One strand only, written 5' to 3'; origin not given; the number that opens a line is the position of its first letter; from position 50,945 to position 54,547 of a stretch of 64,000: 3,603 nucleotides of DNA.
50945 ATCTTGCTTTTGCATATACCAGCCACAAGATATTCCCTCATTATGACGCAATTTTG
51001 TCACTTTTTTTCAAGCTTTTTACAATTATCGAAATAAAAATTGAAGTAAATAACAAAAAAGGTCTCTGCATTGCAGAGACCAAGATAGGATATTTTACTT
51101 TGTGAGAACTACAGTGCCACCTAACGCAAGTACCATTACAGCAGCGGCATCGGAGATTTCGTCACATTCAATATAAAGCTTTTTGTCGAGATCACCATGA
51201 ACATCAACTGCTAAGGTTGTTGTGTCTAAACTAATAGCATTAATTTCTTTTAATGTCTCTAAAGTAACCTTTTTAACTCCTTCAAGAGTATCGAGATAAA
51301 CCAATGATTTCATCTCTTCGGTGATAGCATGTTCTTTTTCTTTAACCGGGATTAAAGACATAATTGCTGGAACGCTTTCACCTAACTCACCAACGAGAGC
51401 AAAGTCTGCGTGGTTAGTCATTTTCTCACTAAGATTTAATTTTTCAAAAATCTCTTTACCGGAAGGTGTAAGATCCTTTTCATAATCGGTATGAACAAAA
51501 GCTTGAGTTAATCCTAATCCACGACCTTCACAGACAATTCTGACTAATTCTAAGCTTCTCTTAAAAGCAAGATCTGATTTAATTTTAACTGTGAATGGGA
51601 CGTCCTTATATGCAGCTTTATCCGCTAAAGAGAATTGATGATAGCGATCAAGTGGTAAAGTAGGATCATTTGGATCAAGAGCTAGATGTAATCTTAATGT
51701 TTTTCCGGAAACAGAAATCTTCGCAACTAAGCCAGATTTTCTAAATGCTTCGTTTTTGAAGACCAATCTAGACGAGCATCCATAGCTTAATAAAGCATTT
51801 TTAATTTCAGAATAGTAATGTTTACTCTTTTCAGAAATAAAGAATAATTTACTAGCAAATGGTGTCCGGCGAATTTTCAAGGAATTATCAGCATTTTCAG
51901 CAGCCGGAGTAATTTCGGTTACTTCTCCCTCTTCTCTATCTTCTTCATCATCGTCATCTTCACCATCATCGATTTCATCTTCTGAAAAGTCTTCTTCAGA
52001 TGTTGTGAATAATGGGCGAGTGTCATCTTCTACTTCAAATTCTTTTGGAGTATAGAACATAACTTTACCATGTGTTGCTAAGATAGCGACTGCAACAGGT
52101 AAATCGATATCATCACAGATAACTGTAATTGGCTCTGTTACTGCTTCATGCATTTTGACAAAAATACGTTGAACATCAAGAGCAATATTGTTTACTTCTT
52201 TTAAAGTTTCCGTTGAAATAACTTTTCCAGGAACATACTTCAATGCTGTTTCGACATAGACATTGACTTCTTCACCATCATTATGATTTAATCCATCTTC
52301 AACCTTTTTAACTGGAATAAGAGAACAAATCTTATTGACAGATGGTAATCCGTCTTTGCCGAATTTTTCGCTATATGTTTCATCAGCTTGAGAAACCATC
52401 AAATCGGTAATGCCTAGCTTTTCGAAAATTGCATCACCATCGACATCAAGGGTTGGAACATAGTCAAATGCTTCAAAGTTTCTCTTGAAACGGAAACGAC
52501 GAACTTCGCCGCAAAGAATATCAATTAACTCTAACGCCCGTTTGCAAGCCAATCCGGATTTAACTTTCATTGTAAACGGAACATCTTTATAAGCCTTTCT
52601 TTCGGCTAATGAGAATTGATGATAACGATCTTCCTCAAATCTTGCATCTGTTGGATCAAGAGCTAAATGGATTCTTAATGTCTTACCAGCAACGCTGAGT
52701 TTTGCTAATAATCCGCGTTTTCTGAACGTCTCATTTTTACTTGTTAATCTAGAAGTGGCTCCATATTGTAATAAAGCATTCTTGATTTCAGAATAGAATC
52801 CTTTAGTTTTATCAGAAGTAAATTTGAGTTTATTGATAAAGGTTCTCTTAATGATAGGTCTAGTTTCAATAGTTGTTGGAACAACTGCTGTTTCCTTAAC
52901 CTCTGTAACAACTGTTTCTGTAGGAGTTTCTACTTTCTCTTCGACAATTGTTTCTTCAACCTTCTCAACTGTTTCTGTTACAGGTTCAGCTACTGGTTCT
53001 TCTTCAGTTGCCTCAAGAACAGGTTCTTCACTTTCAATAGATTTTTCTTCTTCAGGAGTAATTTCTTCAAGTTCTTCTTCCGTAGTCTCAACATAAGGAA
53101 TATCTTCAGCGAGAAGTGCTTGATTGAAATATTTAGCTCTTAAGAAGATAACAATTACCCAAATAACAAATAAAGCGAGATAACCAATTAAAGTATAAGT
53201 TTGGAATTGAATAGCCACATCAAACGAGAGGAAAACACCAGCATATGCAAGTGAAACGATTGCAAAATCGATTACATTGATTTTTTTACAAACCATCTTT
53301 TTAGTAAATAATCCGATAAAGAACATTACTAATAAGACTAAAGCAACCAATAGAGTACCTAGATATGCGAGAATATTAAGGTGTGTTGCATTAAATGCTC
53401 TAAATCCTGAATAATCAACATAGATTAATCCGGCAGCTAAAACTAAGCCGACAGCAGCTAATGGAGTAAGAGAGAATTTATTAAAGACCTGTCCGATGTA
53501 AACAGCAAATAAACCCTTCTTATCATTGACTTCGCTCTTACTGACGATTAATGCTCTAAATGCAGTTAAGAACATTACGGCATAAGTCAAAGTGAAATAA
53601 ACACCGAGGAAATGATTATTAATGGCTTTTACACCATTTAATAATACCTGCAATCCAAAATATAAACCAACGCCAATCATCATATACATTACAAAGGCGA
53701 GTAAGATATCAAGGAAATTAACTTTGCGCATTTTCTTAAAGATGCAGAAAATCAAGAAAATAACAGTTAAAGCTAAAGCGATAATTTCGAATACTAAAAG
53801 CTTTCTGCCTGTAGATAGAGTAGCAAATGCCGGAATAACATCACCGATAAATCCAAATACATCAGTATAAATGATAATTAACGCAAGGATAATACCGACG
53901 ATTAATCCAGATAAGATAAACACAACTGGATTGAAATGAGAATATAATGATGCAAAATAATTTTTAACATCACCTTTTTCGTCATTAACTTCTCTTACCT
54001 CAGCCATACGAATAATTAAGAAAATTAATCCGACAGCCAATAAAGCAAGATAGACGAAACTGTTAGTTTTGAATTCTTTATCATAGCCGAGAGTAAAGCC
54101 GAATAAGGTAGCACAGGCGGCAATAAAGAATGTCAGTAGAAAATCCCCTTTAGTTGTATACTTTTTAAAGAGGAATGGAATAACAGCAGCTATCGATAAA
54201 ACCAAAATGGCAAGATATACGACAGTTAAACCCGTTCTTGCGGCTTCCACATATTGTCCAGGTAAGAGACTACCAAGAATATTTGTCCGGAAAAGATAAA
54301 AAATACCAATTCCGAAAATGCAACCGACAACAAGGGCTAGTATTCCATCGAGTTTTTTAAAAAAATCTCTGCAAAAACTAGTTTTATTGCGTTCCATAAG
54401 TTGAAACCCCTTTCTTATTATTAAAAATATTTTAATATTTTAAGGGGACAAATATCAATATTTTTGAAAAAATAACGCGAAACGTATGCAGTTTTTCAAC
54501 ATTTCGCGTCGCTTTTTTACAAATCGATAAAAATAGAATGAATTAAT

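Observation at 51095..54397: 1100-aa membrane protein with internal tandem duplication of an unrecognised ~110-aa domain and an acidic repetitive linker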

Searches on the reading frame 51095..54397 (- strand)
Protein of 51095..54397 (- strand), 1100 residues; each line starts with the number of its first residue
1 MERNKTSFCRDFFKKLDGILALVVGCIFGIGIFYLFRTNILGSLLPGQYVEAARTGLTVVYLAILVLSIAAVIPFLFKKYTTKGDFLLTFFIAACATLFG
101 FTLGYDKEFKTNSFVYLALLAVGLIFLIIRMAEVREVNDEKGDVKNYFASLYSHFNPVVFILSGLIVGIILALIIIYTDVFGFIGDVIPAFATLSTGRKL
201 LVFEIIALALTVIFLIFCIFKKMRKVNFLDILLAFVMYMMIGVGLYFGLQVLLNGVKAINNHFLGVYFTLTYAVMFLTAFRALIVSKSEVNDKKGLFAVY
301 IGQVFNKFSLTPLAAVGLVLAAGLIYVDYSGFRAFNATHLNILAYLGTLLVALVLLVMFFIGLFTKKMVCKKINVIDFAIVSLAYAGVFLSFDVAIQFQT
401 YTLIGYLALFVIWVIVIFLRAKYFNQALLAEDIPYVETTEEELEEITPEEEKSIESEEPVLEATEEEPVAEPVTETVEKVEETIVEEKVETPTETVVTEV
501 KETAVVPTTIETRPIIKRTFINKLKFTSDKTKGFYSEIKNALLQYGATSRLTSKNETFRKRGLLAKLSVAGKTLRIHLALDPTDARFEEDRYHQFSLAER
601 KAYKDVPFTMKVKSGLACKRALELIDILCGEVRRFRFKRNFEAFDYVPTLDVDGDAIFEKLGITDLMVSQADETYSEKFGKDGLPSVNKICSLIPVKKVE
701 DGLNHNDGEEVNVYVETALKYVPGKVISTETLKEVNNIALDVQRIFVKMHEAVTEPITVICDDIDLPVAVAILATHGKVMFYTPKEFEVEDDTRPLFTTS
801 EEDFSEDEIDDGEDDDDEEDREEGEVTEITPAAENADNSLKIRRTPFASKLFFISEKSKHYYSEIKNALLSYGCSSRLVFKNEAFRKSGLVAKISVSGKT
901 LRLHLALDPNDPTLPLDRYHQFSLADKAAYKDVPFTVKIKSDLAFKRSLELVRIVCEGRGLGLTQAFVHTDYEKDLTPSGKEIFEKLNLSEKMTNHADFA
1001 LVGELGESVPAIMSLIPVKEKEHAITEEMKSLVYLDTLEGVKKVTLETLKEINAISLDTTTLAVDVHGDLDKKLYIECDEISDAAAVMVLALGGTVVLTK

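Call 3: search_protein_families(library=pfam, proteins=[window:51095-54397:-], max_evalue=1)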
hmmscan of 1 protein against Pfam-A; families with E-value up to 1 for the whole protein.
window:51095-54397:- (1100 aa): 1 family
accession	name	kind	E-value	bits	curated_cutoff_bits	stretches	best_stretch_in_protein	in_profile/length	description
PF00828.25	Ribosomal_L27A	-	0.012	16.5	21.5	1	1036-1097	14-72/72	Ribosomal proteins 50S-L15, 50S-L18e, 60S-L27A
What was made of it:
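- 51098..51370 (-): C domain, copy 2 (residues 1010-1100), uL15 C-terminal-domain-like, pI 4.63. Pfam PF00828 E 0.012, below the cutoff (call 3).
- On MmcQ/YjbR (PF04237) / double-wing fold: The whole protein gives no hit (call 3).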

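Call 4: search_protein_families(library=ncbifam, proteins=[window:51095-54397:-], max_evalue=1)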
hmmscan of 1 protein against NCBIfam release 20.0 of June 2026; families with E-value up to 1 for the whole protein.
window:51095-54397:- (1100 aa): 1 family
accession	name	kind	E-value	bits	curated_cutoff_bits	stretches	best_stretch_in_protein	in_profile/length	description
TIGR01071.1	rplO_bact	equivalog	0.00034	20.5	77.95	1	1037-1096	80-143/144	50S ribosomal protein L15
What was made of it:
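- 53123..54397 (-): 12-TM membrane domain (residues 1-425), built from three 4-TM units: U1 residues 1-133, U2 134-286, U3 287-430. Each unit carries a cytoplasmic '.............' motif, with invariant D85, D230 and D377. No Pfam or NCBIfam hit (calls 3, 4).
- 51098..51370 (-): TIGR01071 E 3.4e-4 (call 4).
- On Ribosomal protein uL15 / L18e (PF00828, TIGR01071): The window protein alone scores below the cutoffs: PF00828 16.5 bits against 21.5 (call 3) and TIGR01071 20.5 bits against 77.95 (call 4).
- On Known 12-TM transporter superfamilies (MFS, APC and others): There is no Pfam or NCBIfam hit (calls 3, 4).
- Closest known: Membrane-tethered RNA-metabolism scaffolds of Firmicutes, such as RNase Y. 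Different: There is no sequence or domain similarity (no KH or HD domains; calls 3, 4).
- Checked: Neither Pfam nor NCBIfam gives a confident hit on the whole protein (calls 3, 4).
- No Pfam or NCBIfam transporter family matches (calls 3, 4).
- Tried and rejected: Pfam and NCBIfam gave only sub-threshold uL15 hits (calls 3, 4).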

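Call 7: find_homologous_proteins(query=window:51095-54397:-)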
Query window:51095-54397:- (1100 aa): 3 proteins with E <= 0.001 among 8000 candidates.
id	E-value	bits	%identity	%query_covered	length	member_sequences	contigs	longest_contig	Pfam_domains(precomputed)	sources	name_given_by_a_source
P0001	0.0e+0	2354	98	100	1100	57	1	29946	-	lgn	-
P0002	2.0e-61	227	30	57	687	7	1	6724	-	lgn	-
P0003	2.8e-10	58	34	10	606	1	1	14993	-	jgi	-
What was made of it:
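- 51095..54397 (-): Whole ORF, 1100 aa plus stop codon. A 98%-identical ortholog of the same length is P0001 (call 7).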

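Call 19: find_encoding_contigs(protein=P0001, flank=8000, max_places=4)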
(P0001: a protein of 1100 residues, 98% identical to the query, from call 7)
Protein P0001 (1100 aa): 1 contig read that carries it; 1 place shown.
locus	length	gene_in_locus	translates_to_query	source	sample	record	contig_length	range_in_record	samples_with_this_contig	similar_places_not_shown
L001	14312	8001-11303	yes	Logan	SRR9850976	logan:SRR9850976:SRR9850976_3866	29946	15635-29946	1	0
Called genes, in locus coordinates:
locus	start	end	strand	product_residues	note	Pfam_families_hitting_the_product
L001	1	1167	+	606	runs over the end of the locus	-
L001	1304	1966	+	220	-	-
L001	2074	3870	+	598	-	PF00664:ABC_membrane, PF00005:ABC_tran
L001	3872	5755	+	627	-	PF00664:ABC_membrane, PF02463:SMC_N (weak), PF00005:ABC_tran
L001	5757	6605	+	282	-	-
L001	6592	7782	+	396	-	PF01136:Peptidase_U32, PF16325:Peptidase_U32_C (weak)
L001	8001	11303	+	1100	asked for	-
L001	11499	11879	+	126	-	PF20118:DUF6508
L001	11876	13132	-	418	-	PF05496:RuvB_N, PF05673:DUF815 (weak), PF13173:AAA_14 (weak), PF14532:Sigma54_activ_2, PF00004:AAA, PF07728:AAA_5, PF16193:AAA_assoc_2, PF12002:MgsA_C, +2 more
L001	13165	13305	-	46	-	-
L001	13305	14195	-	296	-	-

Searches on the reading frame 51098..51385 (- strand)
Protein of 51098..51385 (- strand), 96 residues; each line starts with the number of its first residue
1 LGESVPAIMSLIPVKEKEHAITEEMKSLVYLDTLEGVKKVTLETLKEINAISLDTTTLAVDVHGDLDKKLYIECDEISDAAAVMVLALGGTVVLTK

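Call 46: search_solved_structures(query=A4, max_evalue=0.01, show_alignments=1)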
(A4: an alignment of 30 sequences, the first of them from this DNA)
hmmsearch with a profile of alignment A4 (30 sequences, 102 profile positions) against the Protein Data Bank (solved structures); distinct sequences matched with E-value up to 0.01: 75 (the best 60 are shown).
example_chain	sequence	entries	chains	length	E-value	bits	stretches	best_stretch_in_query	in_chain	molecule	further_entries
6o8w_M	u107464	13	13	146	1e-17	67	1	21-98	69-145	50S ribosomal protein L15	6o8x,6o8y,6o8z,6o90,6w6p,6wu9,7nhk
8uu4_N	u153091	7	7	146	1.1e-16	63.7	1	20-97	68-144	Large ribosomal subunit protein uL15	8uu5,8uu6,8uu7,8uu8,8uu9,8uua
7nhn_O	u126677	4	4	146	1.5e-16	63.2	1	20-97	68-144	50S ribosomal protein L15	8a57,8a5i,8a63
3j3v_L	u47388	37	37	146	9.3e-16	60.7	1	20-98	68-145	50S ribosomal protein L15 | 50S ribosomal protein uL15 | Large ribosomal subunit protein uL15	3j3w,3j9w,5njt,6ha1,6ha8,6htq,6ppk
6ppf_L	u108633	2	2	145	1.4e-15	60.1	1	20-97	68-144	50S ribosomal protein L15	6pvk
4wce_I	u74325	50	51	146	3e-15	59.1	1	20-95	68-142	50S ribosomal protein L15 | Large ribosomal subunit protein uL15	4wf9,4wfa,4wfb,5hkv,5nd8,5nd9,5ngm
5t7v_LO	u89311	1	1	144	3.3e-15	58.9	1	20-94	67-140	50S ribosomal protein L15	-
5tcu_LO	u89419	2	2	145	3.4e-15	58.9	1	20-94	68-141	50S ribosomal protein L15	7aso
5hl7_I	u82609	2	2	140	4.2e-14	55.4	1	20-93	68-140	50S ribosomal protein L15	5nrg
8fmw_AN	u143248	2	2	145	4.8e-14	55.2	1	22-97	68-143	50S ribosomal protein L15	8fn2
28jw_L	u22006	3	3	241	1.2e-13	53.9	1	27-99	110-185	uL15c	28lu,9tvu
5myj_BO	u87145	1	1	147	1.2e-11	47.5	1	20-97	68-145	50S ribosomal protein L15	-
6dzi_M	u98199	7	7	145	1.3e-11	47.3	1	13-97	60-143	50S ribosomal protein L15 | Large ribosomal subunit protein uL15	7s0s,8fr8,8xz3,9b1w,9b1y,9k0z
5o60_M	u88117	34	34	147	1.4e-11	47.3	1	13-97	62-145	50S ribosomal protein L15 | Large ribosomal subunit protein uL15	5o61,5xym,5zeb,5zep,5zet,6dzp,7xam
5li0_O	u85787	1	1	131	1.6e-11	47.1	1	20-83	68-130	50S ribosomal protein L15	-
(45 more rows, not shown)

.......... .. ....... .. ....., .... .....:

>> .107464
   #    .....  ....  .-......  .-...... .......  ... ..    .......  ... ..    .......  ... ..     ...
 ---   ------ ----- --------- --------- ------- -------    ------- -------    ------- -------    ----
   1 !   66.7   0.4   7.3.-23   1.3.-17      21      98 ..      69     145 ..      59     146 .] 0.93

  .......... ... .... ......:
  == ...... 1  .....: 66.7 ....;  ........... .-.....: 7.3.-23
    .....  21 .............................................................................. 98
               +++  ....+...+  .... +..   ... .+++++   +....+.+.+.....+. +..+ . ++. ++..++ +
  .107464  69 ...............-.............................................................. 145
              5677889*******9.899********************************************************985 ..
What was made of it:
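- Closest known: Ribosomal protein uL15. Same: The family profile against PDB uL15 gives E 1e-17, with Firmicute uL15 ranked first (call 46).
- A profile of 30 family C domains hits bacterial uL15 residues about 69-145 at E 1e-17, with Firmicute uL15 ranked first (call 46).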
